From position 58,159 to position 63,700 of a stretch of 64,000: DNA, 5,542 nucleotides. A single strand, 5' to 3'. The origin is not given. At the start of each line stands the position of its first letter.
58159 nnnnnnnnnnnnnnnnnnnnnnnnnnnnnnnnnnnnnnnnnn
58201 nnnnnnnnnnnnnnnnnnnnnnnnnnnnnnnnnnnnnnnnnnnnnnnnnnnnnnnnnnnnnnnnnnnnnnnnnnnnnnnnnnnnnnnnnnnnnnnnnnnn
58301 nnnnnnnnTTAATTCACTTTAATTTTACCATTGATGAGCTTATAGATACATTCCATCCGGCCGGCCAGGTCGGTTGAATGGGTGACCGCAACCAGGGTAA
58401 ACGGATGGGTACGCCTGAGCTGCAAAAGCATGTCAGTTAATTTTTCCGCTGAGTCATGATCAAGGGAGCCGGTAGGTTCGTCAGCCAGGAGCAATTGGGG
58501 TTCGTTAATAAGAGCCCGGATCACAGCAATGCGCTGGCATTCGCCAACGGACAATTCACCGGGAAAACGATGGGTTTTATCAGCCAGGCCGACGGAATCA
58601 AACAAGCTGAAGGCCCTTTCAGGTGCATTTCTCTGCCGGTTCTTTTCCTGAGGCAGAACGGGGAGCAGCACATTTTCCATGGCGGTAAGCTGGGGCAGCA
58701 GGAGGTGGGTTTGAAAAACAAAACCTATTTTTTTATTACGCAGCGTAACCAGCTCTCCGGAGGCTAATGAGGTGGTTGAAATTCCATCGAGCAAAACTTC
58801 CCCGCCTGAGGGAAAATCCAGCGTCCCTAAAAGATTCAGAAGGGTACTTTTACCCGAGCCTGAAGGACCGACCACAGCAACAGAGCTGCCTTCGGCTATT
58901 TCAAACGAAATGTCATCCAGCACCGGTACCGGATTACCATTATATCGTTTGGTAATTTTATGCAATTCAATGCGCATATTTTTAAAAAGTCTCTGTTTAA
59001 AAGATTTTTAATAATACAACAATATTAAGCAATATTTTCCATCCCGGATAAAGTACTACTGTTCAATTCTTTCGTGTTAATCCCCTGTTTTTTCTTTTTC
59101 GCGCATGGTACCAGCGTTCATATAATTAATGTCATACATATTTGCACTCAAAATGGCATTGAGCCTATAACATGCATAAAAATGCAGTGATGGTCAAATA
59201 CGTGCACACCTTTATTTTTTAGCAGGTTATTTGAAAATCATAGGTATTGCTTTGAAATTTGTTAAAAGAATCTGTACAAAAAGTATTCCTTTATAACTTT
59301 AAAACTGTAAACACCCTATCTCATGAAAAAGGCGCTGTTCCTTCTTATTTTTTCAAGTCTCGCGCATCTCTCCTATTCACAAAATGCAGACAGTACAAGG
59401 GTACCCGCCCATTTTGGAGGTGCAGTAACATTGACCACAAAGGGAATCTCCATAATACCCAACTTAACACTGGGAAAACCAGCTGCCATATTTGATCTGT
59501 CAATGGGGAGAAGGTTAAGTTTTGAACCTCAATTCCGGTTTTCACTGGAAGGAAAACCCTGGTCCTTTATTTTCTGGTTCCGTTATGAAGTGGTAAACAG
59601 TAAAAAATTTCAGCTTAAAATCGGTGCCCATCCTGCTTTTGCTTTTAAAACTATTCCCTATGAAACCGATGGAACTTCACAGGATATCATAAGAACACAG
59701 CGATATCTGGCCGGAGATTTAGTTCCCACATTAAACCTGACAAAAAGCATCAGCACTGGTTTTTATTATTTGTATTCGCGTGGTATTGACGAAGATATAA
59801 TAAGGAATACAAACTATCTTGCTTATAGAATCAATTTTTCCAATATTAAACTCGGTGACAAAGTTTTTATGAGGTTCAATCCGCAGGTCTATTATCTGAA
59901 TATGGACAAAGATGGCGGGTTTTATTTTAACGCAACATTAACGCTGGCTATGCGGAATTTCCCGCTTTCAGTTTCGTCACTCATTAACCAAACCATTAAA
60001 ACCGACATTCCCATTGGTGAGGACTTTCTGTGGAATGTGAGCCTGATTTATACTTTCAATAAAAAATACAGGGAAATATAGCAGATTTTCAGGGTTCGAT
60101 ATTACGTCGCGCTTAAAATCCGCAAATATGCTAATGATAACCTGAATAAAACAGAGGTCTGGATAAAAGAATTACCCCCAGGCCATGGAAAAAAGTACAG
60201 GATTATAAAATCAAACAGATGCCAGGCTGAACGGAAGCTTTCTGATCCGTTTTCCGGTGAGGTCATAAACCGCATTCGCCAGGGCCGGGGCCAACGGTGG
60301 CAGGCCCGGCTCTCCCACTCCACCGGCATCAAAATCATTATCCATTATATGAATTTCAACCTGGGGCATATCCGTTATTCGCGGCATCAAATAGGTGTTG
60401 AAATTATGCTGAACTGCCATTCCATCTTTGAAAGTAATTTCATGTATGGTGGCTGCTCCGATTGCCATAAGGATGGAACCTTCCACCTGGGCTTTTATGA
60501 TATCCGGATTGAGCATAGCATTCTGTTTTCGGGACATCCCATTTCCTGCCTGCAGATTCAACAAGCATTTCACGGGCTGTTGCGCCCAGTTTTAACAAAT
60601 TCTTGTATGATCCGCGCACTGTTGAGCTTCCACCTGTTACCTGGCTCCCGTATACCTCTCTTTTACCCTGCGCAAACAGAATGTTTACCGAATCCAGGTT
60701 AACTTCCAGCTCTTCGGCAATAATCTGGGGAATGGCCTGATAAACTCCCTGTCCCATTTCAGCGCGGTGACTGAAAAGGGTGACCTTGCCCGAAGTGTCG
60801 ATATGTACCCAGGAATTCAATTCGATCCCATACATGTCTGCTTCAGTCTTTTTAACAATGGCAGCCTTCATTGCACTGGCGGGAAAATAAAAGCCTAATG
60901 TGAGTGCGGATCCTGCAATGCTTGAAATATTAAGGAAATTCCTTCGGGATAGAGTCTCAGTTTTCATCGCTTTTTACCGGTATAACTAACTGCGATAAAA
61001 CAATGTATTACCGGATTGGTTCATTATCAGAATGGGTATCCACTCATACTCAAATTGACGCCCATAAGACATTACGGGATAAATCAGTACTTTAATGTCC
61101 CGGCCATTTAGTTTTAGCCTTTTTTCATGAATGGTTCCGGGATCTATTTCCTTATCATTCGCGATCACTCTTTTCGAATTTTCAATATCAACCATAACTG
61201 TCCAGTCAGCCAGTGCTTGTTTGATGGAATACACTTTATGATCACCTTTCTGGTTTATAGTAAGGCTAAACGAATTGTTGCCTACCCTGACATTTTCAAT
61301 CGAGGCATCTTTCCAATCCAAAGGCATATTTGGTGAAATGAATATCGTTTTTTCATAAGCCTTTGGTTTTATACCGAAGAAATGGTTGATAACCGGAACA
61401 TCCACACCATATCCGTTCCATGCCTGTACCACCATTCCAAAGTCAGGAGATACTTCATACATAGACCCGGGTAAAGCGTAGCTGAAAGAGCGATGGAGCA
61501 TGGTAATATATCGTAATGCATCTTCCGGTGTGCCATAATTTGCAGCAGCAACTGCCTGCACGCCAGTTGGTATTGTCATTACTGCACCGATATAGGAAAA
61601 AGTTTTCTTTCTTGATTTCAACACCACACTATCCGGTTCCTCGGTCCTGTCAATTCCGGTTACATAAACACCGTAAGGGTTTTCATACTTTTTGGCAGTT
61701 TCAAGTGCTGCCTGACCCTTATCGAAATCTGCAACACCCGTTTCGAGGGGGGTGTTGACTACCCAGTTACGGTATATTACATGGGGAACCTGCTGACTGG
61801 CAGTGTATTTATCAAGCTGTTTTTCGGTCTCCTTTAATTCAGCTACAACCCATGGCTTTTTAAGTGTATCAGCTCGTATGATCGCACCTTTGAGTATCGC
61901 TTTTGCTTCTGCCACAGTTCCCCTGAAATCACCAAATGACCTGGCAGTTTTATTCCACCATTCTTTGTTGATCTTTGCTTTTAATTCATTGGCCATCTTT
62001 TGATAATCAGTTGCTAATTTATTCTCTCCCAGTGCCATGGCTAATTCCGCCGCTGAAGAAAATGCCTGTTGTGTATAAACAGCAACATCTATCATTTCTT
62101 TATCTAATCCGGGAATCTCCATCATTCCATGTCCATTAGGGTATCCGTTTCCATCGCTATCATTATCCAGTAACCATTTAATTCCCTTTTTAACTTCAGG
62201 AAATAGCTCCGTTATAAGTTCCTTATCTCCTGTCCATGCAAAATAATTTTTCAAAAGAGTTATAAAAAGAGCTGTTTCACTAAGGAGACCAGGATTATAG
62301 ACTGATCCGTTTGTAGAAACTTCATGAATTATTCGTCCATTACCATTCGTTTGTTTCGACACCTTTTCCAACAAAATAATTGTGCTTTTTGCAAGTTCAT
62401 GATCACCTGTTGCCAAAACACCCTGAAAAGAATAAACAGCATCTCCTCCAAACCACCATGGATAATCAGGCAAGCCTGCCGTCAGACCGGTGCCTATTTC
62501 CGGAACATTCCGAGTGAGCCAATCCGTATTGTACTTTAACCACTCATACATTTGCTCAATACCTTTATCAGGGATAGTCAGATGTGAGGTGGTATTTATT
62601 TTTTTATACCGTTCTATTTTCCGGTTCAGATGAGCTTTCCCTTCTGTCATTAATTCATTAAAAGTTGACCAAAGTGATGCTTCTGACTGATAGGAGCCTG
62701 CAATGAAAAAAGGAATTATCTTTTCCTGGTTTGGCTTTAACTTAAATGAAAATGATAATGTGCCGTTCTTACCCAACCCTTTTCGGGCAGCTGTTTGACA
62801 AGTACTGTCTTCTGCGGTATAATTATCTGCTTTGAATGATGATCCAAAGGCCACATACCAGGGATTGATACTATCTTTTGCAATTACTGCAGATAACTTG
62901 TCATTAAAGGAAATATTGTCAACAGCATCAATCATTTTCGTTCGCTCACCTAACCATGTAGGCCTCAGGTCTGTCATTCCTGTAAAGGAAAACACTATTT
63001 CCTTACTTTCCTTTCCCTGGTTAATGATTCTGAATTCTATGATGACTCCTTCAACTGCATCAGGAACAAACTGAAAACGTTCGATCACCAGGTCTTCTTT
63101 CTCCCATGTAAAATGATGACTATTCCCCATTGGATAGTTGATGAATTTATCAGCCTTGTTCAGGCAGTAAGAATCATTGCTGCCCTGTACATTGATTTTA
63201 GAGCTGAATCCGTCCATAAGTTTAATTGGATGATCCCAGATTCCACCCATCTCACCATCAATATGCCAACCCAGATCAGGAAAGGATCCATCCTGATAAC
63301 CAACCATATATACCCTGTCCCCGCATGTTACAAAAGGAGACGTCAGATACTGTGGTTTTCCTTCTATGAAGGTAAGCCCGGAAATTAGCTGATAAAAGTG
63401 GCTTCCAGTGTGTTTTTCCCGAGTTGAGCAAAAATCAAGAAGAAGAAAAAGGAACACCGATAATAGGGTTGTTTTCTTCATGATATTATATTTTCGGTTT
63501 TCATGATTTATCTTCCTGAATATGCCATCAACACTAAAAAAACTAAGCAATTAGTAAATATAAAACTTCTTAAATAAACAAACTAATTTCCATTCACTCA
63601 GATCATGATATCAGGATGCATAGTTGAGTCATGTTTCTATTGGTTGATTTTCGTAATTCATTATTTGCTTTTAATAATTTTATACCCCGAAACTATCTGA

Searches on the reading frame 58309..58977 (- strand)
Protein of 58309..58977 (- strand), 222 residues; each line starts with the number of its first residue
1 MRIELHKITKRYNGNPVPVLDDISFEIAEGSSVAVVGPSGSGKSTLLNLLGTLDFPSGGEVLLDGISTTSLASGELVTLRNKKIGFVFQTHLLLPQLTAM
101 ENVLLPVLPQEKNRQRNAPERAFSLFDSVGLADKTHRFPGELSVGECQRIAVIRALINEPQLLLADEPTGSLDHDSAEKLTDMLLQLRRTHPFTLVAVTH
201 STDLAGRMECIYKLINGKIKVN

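Call 62: search_protein_families(library=pfam, proteins=[window:58309-58977:-], max_evalue=0.00001)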
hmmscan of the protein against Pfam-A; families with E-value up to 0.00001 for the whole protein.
window:58309-58977:- (222 aa): 2 families
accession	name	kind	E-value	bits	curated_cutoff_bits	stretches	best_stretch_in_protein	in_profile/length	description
PF00005.33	ABC_tran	-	2.5e-31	109.5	25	1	20-169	1-136/137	ABC transporter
PF13304.12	AAA_21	-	1e-07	32.8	27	0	34-83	3-56/304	AAA domain, putative AbiEii toxin, Type IV TA system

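Call 75: search_protein_families(library=ncbifam, proteins=[window:58309-58977:-], max_evalue=0.001)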
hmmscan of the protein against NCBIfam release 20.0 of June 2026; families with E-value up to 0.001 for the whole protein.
window:58309-58977:- (222 aa): 186 families (the best 25 are shown)
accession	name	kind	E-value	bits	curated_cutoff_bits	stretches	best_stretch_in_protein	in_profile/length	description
TIGR02211.1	LolD_lipo_ex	equivalog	9.6e-66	221.4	307.75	1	5-220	4-220/221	lipoprotein-releasing ABC transporter ATP-binding protein LolD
NF008639.0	PRK11629.1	equivalog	7.1e-59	199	360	1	5-220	9-225/234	lipoprotein-releasing ABC transporter ATP-binding protein LolD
NF007879.0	PRK10584.1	equivalog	3.7e-52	177.3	336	1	3-220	7-225/228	putative ABC transporter ATP-binding protein YbbA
TIGR02673.1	FtsE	equivalog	5.6e-51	173.2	264.85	1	3-209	2-204/214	cell division ATP-binding protein FtsE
TIGR03608.1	L_ocin_972_ABC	subfamily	4.5e-50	170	254.85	1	6-211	2-203/206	putative bacteriocin export ABC transporter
NF007826.0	PRK10535.1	equivalog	8.4e-49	166.4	966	1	3-220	5-222/648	macrolide ABC transporter ATP-binding protein/permease MacB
TIGR02982.1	heterocyst_DevA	subfamily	6.8e-45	153.3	295.8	1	19-219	20-219/220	ABC exporter ATP-binding subunit, DevA family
NF038007.1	ABC_ATP_DarD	equivalog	1.1e-42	146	375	1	6-218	5-217/218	darobactin export ABC transporter ATP-binding protein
TIGR02315.1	ABC_phnC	equivalog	1.3e-42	145.9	266.1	1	3-207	2-211/243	phosphonate ABC transporter ATP-binding protein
NF007027.0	PRK09493.1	equivalog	2.4e-42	144.9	379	1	3-210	2-204/240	glutamine ABC transporter ATP-binding protein GlnQ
TIGR01186.1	proV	subfamily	1.2e-41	143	326.6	1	20-208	9-196/363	betaine/proline/choline family ABC transporter ATP-binding protein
TIGR03265.1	PhnT2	equivalog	1.1e-40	140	457.7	1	3-205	5-198/353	putative 2-aminoethylphosphonate ABC transporter ATP-binding protein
TIGR03005.1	ectoine_ehuA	equivalog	1.5e-40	139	345.4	1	3-206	1-211/252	ectoine/hydroxyectoine ABC transporter ATP-binding protein EhuA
TIGR00968.1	3a0106s01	subfamily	3.9e-39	134.6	342.75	1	3-207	1-196/237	sulfate ABC transporter ATP-binding protein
TIGR02314.1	ABC_MetN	equivalog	2.6e-38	131.9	499.7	1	3-208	2-207/343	methionine ABC transporter ATP-binding protein MetN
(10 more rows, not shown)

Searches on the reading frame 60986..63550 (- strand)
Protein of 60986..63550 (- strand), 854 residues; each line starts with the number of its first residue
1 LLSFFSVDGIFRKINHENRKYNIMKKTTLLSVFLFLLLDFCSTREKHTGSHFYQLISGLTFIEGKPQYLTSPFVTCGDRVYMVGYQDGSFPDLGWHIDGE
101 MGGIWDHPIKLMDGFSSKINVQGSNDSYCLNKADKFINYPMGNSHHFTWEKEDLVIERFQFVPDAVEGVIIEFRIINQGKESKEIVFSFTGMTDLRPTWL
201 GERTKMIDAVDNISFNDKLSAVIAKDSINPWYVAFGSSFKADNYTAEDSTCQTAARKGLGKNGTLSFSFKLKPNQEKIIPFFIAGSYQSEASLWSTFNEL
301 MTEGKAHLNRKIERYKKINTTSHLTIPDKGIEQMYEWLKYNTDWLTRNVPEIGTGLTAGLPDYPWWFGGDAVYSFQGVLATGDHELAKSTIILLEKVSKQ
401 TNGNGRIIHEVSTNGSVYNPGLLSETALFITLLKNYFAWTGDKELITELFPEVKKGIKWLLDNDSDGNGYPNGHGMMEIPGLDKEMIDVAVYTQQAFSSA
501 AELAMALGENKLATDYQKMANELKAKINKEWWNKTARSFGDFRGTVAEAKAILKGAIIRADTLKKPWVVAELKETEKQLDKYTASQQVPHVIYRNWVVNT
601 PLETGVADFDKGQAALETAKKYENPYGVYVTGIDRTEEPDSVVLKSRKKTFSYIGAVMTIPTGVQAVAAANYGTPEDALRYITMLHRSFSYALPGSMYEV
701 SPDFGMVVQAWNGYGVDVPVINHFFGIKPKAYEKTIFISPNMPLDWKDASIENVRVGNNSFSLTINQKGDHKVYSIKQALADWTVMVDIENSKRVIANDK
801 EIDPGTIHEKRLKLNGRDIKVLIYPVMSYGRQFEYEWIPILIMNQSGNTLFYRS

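Call 62: search_protein_families(library=pfam, proteins=[window:60986-63550:-], max_evalue=0.00001)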
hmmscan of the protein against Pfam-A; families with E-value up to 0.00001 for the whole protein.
window:60986-63550:- (854 aa): 3 families
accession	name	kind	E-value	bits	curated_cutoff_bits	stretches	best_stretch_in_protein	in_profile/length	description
PF06202.20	GDE_C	-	2.1e-07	30.7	21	0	344-458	6-115/367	Amylo-alpha-1,6-glucosidase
PF17389.8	Bac_rhamnosid6H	-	6.2e-07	29.5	24.5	1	428-537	102-219/339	Bacterial alpha-L-rhamnosidase 6 hairpin glycosidase domain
PF22422.2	MGH1-like_GH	-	6.6e-06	26.4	27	0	489-543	175-229/356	Mannosylglycerate hydrolase MGH1-like glycoside hydrolase domain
